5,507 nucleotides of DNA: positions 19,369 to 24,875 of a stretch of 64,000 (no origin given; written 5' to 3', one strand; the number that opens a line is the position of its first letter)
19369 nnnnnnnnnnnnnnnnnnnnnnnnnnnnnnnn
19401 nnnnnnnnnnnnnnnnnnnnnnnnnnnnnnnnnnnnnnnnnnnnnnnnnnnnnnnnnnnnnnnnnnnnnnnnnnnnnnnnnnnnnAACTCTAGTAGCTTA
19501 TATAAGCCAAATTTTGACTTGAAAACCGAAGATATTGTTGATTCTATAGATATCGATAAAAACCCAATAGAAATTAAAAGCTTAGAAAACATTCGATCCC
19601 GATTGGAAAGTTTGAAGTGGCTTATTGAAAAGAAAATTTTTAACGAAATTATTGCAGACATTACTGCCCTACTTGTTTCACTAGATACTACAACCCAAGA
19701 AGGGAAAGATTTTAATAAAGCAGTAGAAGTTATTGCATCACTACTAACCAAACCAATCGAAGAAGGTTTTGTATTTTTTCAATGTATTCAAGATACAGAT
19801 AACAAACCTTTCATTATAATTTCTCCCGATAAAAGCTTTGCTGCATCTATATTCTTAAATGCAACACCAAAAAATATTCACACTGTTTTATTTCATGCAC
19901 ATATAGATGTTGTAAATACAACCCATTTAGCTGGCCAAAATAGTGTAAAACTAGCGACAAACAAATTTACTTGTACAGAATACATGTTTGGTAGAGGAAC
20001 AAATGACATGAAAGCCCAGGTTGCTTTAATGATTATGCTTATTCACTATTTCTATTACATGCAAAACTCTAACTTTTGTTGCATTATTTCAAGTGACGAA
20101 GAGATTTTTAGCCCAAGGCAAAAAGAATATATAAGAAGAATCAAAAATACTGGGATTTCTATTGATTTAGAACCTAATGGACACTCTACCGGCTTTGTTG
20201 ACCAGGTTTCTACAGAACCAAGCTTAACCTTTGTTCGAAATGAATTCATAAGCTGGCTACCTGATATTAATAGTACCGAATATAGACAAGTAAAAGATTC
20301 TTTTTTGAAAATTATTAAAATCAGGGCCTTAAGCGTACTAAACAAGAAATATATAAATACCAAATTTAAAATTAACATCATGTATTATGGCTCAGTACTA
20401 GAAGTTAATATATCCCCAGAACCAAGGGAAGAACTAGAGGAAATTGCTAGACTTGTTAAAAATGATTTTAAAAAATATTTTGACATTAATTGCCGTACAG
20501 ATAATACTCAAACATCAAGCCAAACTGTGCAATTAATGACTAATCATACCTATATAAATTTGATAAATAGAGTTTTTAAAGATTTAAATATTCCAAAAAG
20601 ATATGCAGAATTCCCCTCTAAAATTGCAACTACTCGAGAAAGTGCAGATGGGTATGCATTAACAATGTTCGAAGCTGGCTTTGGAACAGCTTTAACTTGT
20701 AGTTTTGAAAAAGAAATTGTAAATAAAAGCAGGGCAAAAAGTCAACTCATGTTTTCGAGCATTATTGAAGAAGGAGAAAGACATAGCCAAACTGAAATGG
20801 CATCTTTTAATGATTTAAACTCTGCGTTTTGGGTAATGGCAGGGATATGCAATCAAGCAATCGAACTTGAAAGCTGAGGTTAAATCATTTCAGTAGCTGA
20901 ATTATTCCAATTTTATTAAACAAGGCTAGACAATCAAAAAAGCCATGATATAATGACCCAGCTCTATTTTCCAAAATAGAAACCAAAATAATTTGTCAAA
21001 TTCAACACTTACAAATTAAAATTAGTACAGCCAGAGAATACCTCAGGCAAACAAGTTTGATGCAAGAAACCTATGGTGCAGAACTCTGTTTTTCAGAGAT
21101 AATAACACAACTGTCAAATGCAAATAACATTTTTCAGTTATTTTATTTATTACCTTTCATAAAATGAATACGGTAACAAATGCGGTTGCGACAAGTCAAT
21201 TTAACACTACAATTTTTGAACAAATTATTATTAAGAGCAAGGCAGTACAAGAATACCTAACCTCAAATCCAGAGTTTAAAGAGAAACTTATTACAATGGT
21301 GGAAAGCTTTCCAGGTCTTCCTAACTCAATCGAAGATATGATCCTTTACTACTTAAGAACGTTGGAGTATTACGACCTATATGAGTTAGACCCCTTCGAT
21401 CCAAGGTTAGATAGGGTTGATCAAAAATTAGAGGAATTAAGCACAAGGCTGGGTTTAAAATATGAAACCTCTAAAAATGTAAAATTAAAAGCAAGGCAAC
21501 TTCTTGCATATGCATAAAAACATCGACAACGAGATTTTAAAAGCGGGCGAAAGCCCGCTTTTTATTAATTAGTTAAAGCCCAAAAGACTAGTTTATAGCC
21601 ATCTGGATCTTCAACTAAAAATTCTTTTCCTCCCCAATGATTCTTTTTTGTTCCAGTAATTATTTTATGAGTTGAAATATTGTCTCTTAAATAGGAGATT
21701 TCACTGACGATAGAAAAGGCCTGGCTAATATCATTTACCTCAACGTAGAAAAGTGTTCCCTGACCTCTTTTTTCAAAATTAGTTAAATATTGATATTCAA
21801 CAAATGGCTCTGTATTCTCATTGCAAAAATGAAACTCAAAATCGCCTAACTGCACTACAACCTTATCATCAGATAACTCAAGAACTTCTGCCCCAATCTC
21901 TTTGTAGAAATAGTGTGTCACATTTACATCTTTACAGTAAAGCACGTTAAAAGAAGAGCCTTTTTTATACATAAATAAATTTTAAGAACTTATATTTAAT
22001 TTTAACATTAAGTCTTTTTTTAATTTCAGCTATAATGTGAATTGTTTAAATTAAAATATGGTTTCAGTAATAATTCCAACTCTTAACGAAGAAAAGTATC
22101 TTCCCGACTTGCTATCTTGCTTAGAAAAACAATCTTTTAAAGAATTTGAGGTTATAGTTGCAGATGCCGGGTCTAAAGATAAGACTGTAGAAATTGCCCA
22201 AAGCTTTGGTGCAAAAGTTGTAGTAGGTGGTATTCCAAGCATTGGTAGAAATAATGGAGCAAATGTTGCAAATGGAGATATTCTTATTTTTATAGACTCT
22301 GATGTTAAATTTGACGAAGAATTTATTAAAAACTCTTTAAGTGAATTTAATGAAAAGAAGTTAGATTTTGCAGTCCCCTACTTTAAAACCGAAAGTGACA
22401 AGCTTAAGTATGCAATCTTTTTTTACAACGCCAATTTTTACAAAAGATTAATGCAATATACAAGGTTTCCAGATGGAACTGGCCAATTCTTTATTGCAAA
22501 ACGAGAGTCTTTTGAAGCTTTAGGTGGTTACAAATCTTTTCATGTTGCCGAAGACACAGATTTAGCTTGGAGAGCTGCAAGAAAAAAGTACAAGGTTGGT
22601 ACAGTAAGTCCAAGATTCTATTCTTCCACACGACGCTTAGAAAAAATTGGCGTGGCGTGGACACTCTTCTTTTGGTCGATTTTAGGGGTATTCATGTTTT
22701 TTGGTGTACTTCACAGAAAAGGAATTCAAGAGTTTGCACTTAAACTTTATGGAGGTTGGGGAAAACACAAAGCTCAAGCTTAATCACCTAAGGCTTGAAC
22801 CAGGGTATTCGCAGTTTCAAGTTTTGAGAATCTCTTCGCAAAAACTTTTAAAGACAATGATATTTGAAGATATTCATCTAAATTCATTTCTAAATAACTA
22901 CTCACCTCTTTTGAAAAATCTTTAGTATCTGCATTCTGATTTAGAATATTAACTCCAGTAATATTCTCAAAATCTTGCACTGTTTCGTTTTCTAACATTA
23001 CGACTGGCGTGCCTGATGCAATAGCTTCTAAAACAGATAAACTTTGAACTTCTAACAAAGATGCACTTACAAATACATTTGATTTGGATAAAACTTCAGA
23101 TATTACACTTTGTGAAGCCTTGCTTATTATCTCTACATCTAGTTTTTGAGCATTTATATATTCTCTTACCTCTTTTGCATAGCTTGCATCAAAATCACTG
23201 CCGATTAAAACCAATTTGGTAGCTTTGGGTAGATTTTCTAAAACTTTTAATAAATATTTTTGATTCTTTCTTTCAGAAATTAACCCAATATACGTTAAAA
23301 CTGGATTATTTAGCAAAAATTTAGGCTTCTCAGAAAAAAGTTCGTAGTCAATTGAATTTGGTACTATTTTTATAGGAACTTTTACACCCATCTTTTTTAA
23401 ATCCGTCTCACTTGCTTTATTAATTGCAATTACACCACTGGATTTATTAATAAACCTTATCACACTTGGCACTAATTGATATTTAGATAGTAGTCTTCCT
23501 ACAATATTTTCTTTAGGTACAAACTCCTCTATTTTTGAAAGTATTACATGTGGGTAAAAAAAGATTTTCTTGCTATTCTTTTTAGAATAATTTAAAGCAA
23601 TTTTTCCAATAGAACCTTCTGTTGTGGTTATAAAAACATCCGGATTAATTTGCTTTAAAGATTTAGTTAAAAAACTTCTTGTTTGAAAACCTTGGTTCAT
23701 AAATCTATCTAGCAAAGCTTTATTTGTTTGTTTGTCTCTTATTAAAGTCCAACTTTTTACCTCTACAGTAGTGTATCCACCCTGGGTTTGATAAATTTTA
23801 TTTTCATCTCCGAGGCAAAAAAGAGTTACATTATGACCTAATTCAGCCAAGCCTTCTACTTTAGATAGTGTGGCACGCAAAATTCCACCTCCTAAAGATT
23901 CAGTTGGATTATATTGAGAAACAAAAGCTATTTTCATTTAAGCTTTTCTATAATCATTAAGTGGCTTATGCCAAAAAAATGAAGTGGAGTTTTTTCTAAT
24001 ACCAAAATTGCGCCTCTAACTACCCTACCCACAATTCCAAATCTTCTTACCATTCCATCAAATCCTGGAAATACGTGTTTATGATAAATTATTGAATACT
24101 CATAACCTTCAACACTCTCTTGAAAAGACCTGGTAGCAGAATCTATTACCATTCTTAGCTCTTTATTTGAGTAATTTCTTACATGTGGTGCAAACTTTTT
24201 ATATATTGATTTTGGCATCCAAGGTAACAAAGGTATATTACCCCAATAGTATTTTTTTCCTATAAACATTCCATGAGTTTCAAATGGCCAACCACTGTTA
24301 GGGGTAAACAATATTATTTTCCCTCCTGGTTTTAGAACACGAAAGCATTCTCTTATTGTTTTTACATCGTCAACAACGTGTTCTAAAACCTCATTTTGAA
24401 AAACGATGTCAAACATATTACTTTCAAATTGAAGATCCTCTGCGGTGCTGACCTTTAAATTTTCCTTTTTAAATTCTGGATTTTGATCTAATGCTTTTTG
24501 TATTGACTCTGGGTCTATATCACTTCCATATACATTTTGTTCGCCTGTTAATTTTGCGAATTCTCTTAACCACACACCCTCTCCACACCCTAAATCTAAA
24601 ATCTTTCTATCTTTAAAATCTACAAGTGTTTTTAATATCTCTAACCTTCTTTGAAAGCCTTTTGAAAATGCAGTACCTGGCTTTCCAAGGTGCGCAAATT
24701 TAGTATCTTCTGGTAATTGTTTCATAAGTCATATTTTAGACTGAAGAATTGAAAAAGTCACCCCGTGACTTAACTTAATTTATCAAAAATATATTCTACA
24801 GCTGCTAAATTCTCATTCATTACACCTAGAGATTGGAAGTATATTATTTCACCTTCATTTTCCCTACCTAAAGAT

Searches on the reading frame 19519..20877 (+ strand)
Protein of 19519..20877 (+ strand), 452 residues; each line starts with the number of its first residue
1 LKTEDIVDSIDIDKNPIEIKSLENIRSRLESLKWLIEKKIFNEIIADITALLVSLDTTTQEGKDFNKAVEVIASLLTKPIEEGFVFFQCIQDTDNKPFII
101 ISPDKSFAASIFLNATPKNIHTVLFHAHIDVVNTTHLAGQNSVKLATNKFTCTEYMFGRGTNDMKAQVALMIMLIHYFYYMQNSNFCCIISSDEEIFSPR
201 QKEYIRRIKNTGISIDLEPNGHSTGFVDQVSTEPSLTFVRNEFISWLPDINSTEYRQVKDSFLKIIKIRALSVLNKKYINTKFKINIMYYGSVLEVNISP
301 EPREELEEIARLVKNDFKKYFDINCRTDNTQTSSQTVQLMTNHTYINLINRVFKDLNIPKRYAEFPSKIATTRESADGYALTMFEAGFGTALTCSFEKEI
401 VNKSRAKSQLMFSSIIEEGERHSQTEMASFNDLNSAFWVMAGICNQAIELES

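Call 53: search_protein_families(library=pfam, proteins=[window:19519-20877:+], max_evalue=0.00001)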
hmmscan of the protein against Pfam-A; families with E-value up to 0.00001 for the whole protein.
window:19519-20877:+ (452 aa): 1 family
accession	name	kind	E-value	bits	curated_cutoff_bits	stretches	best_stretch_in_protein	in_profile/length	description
PF01546.33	Peptidase_M20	-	1.3e-07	32.1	24.6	1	124-206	1-81/206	Peptidase family M20/M25/M40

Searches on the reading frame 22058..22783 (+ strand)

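Call 3: search_protein_families(library=pfam, proteins=[window:22058-22783:+], max_evalue=0.01)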
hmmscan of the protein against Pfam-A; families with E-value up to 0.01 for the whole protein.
window:22058-22783:+ (241 aa): 5 families
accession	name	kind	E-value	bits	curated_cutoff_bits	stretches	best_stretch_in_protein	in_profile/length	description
PF00535.33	Glycos_transf_2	-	5e-26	92.1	23.3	1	3-155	1-167/168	Glycosyl transferase family 2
PF13641.12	Glyco_tranf_2_3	-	2.7e-10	41.1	27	1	2-184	3-205/230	Glycosyltransferase like family 2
PF10111.15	Glyco_tranf_2_2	-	9.5e-10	38.8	27.3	1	3-186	1-212/276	Glycosyltransferase like family 2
PF13506.12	Glyco_transf_21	-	9.6e-10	38.6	21.7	1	67-184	25-148/174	Glycosyl transferase family 21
PF13632.12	Glyco_trans_2_3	-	9.9e-06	25.9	27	1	76-190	2-124/198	Glycosyl transferase family group 2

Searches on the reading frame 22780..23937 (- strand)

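Call 3: search_protein_families(library=pfam, proteins=[window:22780-23937:-], max_evalue=0.01)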
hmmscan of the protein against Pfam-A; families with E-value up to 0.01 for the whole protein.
window:22780-23937:- (385 aa): 6 families
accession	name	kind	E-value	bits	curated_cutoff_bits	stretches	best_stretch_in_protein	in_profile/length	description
PF00534.26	Glycos_transf_1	-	1.9e-16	60.5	26.4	1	202-352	6-159/172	Glycosyl transferases group 1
PF13692.12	Glyco_trans_1_4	-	3.4e-15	57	27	1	212-349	2-140/142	Glycosyl transferases group 1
PF13439.12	Glyco_transf_4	-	5.8e-14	52.9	28.5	1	17-199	2-169/170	Glycosyltransferase Family 4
PF19892.4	DUF6365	-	9.6e-05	21.9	32.5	1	224-323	203-291/404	Family of unknown function (DUF6365)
PF20706.3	GT4-conflict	-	0.00084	18.9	26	1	240-314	233-310/385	Family 4 Glycosyltransferase in conflict systems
PF13579.12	Glyco_trans_4_4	-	0.002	19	29.7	0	17-118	1-90/158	Glycosyl transferase 4-like domain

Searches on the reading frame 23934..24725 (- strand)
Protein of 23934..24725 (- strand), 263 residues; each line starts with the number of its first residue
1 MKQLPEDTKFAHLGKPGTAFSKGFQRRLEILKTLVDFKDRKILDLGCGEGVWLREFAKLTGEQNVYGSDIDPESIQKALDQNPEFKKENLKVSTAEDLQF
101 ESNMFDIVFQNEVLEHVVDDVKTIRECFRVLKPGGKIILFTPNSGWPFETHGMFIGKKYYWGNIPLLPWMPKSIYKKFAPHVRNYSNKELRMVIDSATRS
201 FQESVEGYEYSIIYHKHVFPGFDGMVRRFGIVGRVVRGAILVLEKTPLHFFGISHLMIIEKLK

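Call 3: search_protein_families(library=pfam, proteins=[window:23934-24725:-], max_evalue=0.01)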
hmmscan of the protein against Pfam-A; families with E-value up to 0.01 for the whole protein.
window:23934-24725:- (263 aa): 15 families
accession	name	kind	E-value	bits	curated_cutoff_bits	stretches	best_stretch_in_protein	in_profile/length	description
PF08241.18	Methyltransf_11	-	2e-23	83.3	21.2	1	43-139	1-95/95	Methyltransferase domain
PF13847.12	Methyltransf_31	-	2.2e-21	76.5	27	1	38-143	3-113/145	Methyltransferase domain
PF13649.12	Methyltransf_25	-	1.7e-20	73.9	27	1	42-135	1-97/97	Methyltransferase domain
PF13489.12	Methyltransf_23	-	9.1e-18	65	27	1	33-149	15-126/164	Methyltransferase domain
PF08242.18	Methyltransf_12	-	1.3e-16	61.6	30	1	43-137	1-98/98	Methyltransferase domain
PF01209.24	Ubie_methyltran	-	1.7e-11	44.4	20.1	1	30-139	39-151/233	ubiE/COQ5 methyltransferase family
PF06325.19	PrmA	-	1.2e-08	35.3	22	1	27-139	151-258/296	Ribosomal protein L11 methyltransferase (PrmA)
PF08003.17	Methyltransf_9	-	3.4e-07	30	23.8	1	30-141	107-219/315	Protein of unknown function (DUF1698)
PF05175.20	MTS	-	2.1e-06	27.9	23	1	31-139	24-138/170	Methyltransferase small domain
PF01728.25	FtsJ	-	1e-05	26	24.1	1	34-109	18-96/181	FtsJ-like methyltransferase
PF07021.18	MetW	-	1.7e-05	25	21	1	39-146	14-114/193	Methionine biosynthesis protein MetW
PF02390.23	Methyltransf_4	-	2.6e-05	24.2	24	1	41-105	4-68/173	Putative methyltransferase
PF05219.18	DREV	-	3e-05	23.7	26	1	23-139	77-186/265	DREV methyltransferase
PF03141.22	Methyltransf_29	-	0.00074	18.7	23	1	14-141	88-219/506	Putative S-adenosyl-L-methionine-dependent methyltransferase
PF20922.3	Anamorsin_N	-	0.0054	16.9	27.1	1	96-142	43-90/163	Anamorsin, N-terminal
